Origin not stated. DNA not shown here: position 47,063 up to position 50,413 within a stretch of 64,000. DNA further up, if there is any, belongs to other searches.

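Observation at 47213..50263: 1016-aa secreted protein with no recognisable family and a possible degenerate HKD-like motif pair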

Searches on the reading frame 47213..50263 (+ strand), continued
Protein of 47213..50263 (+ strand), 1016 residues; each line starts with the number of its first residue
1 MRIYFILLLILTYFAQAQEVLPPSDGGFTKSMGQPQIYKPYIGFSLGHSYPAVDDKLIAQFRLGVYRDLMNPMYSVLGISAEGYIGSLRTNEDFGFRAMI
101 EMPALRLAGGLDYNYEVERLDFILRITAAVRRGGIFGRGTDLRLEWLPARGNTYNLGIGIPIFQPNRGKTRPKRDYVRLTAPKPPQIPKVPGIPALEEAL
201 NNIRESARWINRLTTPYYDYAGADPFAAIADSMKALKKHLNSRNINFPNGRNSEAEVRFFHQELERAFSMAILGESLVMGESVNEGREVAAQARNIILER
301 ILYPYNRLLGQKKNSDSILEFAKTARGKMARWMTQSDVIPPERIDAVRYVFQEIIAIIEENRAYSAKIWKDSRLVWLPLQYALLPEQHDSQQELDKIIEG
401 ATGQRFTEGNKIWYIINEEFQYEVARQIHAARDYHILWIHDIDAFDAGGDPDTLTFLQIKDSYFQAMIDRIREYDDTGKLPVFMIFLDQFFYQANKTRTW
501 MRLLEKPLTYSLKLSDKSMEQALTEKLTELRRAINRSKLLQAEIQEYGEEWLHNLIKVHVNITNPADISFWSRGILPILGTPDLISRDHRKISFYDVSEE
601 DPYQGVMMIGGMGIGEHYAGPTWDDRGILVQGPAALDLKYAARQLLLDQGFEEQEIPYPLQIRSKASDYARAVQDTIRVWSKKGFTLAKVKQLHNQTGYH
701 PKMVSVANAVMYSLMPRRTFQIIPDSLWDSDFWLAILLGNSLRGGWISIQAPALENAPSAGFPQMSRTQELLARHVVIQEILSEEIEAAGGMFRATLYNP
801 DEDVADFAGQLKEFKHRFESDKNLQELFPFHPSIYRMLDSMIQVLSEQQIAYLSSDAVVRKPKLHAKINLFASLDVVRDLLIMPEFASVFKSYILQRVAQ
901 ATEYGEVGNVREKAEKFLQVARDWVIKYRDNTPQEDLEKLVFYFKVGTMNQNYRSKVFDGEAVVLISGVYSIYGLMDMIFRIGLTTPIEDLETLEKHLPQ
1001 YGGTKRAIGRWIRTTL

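Call 27: fold_search(model_id=the predicted structure, library=pdb)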
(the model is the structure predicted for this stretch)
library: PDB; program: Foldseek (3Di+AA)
matches with E <= 10: 573; with E <= 0.001: 53
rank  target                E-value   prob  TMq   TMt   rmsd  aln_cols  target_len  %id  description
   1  3hsi_C                4.3e-08  1.00  0.27  0.56  13.0       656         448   11  Crystal structure of phosphatidylserine synthase Haemophilus influenzae Rd KW20 (released 2009-06-30)
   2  3hsi_A                4.7e-08  1.00  0.30  0.62  11.7       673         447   11  Crystal structure of phosphatidylserine synthase Haemophilus influenzae Rd KW20 (released 2009-06-30)
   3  3hsi_B                6.5e-08  1.00  0.29  0.60  12.0       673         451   10  Crystal structure of phosphatidylserine synthase Haemophilus influenzae Rd KW20 (released 2009-06-30)
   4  8yr6                  1.1e-07  1.00  0.26  0.54  12.4       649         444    9  Crystal structure of E. coli phosphatidylserine synthase complexed with 16:0/16:0 CDP-DG (released 2024-11-20)
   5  6ohp_A                1.1e-07  1.00  0.25  0.41   8.7       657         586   10  Structure of compound 1 (halopemide) bound human Phospholipase D2 catalytic domain (released 2020-02-19)
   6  6ohr_E                2.0e-07  1.00  0.25  0.42   8.6       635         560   11  Structure of compound 5 bound human Phospholipase D1 catalytic domain (released 2020-02-19)
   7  6ohr_B                2.2e-07  1.00  0.25  0.41   8.8       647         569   10  Structure of compound 5 bound human Phospholipase D1 catalytic domain (released 2020-02-19)
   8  6ohr_C                2.6e-07  1.00  0.24  0.40   8.8       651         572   10  Structure of compound 5 bound human Phospholipase D1 catalytic domain (released 2020-02-19)
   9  8yr5_I                3.7e-07  1.00  0.28  0.57   9.2       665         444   10  Crystal structure of E. coli phosphatidylserine synthase in apo state (released 2024-11-20)
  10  6ohp_C                3.9e-07  1.00  0.24  0.39   9.3       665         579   10  Structure of compound 1 (halopemide) bound human Phospholipase D2 catalytic domain (released 2020-02-19)
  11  6ohm_A                4.6e-07  1.00  0.25  0.42   8.4       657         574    9  Structure of tungstate bound human Phospholipase D2 catalytic domain (released 2020-02-19)
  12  6ohr_D                4.6e-07  1.00  0.25  0.42   8.5       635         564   10  Structure of compound 5 bound human Phospholipase D1 catalytic domain (released 2020-02-19)
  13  8yr5_B                5.1e-07  1.00  0.29  0.61   9.5       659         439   10  Crystal structure of E. coli phosphatidylserine synthase in apo state (released 2024-11-20)
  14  8yr5_H                5.1e-07  1.00  0.29  0.61   9.4       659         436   10  Crystal structure of E. coli phosphatidylserine synthase in apo state (released 2024-11-20)
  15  8yr5_C                6.7e-07  1.00  0.28  0.59   9.6       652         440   10  Crystal structure of E. coli phosphatidylserine synthase in apo state (released 2024-11-20)
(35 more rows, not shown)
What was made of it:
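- On Phospholipase D (HKD) superfamily: Foldseek E down to 4e-8 at probability 1.00 (call 27).
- Foldseek gives E 4e-8 to 1e-6 at probability 1.00 to PssA, PLD1/2 and Streptomyces PLD (call 27).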

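Call 28: search_protein_representatives(alignment_id=A1)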
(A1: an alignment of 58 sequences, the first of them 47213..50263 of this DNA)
Query: 58 sequences, 1026 profile positions. Proteins with E-value up to 0.001 (for the whole library): 963; up to 1e-10: 769; up to 1e-30: 438. The best 150 are listed.
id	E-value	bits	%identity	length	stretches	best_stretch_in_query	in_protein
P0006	0.0e+00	1467.4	-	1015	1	9-1026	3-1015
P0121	0.0e+00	1457.9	-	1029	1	6-1026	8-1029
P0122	0.0e+00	1405.1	-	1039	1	8-1026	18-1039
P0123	0.0e+00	1362.1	-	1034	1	7-1026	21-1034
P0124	0.0e+00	1343.5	-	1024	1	11-1026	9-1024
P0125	0.0e+00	1341.9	-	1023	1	7-1026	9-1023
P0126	0.0e+00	1321.9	-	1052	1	10-1026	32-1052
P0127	0.0e+00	1311.8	-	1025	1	8-1026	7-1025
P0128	0.0e+00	1297.2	-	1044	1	18-1025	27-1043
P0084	0.0e+00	1293.5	-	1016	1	2-1024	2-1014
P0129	0.0e+00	1279.2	-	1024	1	7-1026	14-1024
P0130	0.0e+00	1274.0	-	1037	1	7-1026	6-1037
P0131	0.0e+00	1250.1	-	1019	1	6-1026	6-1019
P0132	0.0e+00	1214.6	-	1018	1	7-1020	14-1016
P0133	0.0e+00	1206.7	-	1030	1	11-1025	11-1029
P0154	0.0e+00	1018.4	-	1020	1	34-1025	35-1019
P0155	0.0e+00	1016.5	-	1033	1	24-1024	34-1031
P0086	1.8e-285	966.2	-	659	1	368-1026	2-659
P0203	1.4e-207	708.4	-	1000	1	30-1025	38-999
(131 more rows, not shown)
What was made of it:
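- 47213..50263 (+): Complete gene for the 1016-aa barrel-anchored PLD-superfamily protein (stop codon included). 963 representative clusters at E<=1e-3 (call 28).
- The barrel region is covered by the profile match, or an N-terminal region of equal length is present, in every full-length representative listed (call 28).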

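Call 43: search_protein_families(library=pfam, proteins=[P0065, P0066, P0086, P0048, P0010], max_evalue=10)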
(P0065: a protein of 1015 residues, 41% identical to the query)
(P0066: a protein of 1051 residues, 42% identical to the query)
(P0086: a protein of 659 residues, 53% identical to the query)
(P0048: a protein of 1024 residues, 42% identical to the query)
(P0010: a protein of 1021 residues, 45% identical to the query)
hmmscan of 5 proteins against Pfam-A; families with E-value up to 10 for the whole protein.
P0065 (1015 aa): 1 family
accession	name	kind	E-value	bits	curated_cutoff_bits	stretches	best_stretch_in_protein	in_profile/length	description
PF13091.12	PLDc_2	-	0.014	15.7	27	1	945-969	95-119/132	PLD-like domain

P0066 (1051 aa): 1 family
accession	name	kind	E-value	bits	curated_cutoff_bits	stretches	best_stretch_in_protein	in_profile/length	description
PF08012.16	DUF1702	-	0.26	10.6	25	1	62-118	98-151/319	Protein of unknown function (DUF1702)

P0086 (659 aa): 1 family
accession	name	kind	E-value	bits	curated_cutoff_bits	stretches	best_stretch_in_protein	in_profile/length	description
PF01447.24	Peptidase_M4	-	0.091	13.6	22.4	1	240-278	82-121/145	Thermolysin metallopeptidase, catalytic domain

P0048 (1024 aa): 0 families

P0010 (1021 aa): 1 family
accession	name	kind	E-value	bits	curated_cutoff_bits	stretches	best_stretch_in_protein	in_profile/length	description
PF13091.12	PLDc_2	-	0.05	13.9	27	1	948-975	92-119/132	PLD-like domain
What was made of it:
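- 50051..50095 (+): G947-T-M-N950-Q-N-Y-R954-S ... D959-G-E961: the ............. half of the second HKD motif. Weak PLDc_2 hits at this element in P0065 and P0010 (call 43).
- A PLDc_2 hit spanning HxK..GSxN appears once the insertion is removed in silico (call 43).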

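Call 70: search_solved_structures(query=A3, max_evalue=0.01)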
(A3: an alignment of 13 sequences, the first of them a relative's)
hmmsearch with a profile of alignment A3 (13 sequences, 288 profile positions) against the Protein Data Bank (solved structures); distinct sequences matched with E-value up to 0.01: 38.
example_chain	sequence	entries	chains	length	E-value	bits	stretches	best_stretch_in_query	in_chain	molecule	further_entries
6lpm_A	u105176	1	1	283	1e-15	61.3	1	44-284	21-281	Exodeoxyribonuclease III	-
4ruw_A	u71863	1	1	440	1.1e-10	44.8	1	52-284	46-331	Endonuclease/exonuclease/phosphatase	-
3l1w_A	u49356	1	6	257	1.7e-10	44.1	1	163-281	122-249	Uncharacterized protein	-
6ca4_A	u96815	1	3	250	3.9e-08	36.4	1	54-278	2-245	Tyrosyl-DNA phosphodiesterase 2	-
4fpv_A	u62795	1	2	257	4e-08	36.4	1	49-216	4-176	Tyrosyl-DNA phosphodiesterase 2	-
3k55_A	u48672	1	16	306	9.5e-08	35.1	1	47-278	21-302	Beta-hemolysin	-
5j3z_A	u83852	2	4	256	1.4e-07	34.6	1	53-282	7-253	Tyrosyl-DNA phosphodiesterase 2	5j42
4f1h_B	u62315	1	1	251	1.5e-07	34.5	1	54-216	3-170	Tyrosyl-DNA phosphodiesterase 2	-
5ht2_A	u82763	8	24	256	1.9e-07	34.2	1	53-282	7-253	Tyrosyl-DNA phosphodiesterase 2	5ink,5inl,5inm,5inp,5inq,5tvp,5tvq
4gyz_A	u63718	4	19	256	1.9e-07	34.2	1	53-282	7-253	Tyrosyl-DNA phosphodiesterase 2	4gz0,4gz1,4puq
4f1h_A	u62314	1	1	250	1.9e-07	34.1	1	54-216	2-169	Tyrosyl-DNA phosphodiesterase 2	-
4gz2_A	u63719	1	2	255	1.9e-07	34.1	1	53-282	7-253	Tyrosyl-DNA phosphodiesterase 2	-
2uyr_X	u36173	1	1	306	4.3e-07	33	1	50-279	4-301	SPHINGOMYELINASE C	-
5ino_A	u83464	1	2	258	4.6e-07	32.9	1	53-254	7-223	Tyrosyl-DNA phosphodiesterase 2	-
2ddr_A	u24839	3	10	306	5.5e-07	32.6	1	51-279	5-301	Sphingomyelin phosphodiesterase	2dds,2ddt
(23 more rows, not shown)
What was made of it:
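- The nearest solved relative of the EEP neighbours by sequence is an exodeoxyribonuclease III (E 1e-15), and Tdp2 also appears in that list (call 70).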

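Call 71: search_protein_families(library=ncbifam, proteins=[L012:3793-4977:-, L046:10383-11231:-, L040:9138-10223:+], max_evalue=0.001)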
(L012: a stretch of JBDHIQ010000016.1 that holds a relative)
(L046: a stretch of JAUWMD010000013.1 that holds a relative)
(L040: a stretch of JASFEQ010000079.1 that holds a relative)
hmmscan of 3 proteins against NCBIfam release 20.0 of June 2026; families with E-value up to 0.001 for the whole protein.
L012:3793-4977:- (395 aa): 0 families

L046:10383-11231:- (283 aa): 3 families
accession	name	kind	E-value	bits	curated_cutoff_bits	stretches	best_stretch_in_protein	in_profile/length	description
NF003842.0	PRK05421.1-4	equivalog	2.3e-15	56.7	144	1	41-275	24-255/259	endonuclease/exonuclease/phosphatase family protein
NF003840.0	PRK05421.1-2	equivalog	2.6e-09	36.6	163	1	161-274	169-277/282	endonuclease/exonuclease/phosphatase family protein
NF003841.0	PRK05421.1-3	equivalog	7.5e-06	25.6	223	1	154-273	143-256/261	endonuclease/exonuclease/phosphatase family protein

L040:9138-10223:+ (362 aa): 4 families
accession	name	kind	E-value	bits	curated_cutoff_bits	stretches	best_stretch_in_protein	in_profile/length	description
NF003842.0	PRK05421.1-4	equivalog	3.7e-07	29.8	144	1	256-354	162-253/259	endonuclease/exonuclease/phosphatase family protein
NF003840.0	PRK05421.1-2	equivalog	1.1e-05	24.7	163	1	257-357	187-279/282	endonuclease/exonuclease/phosphatase family protein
NF003839.0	PRK05421.1-1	equivalog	0.0007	19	260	0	271-356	181-259/266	endonuclease/exonuclease/phosphatase family protein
NF003841.0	PRK05421.1-3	equivalog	0.001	18.6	223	0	269-354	178-256/261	endonuclease/exonuclease/phosphatase family protein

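Call 81: search_protein_families(library=pfam, proteins=[L009:9124-9675:-, L007:3222-4559:-, L015:6591-7916:+, L009:4889-5998:+, L009:3881-4711:-, L001:7211-7867:-, L001:11080-12723:-, L015:10665-12401:-], max_evalue=0.01)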
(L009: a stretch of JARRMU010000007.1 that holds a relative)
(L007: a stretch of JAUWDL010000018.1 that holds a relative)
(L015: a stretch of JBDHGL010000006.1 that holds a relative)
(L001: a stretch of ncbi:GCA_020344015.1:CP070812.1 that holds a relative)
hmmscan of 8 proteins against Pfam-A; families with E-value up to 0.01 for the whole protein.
L009:9124-9675:- (184 aa): 0 families

L007:3222-4559:- (446 aa): 0 families

L015:6591-7916:+ (442 aa): 2 families
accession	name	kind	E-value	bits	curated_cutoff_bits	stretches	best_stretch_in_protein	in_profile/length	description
PF07690.21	MFS_1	-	7.3e-15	55.2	33.4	2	19-287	5-262/347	Major Facilitator Superfamily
PF05977.19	MFS_3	-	0.00049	19.1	27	1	49-410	49-400/524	Transmembrane secretion effector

L009:4889-5998:+ (370 aa): 1 family
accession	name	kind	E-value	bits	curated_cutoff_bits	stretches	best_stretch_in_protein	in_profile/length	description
PF04107.18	GCS2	-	1.5e-55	189.1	21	1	9-286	2-290/291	Glutamate-cysteine ligase family 2(GCS2)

L009:3881-4711:- (277 aa): 0 families

L001:7211-7867:- (219 aa): 0 families

L001:11080-12723:- (548 aa): 0 families

L015:10665-12401:- (579 aa): 1 family
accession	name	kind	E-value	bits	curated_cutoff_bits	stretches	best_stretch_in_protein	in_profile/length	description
PF13084.11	DUF3943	-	2e-32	111.7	27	1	184-288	2-108/108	Domain of unknown function (DUF3943)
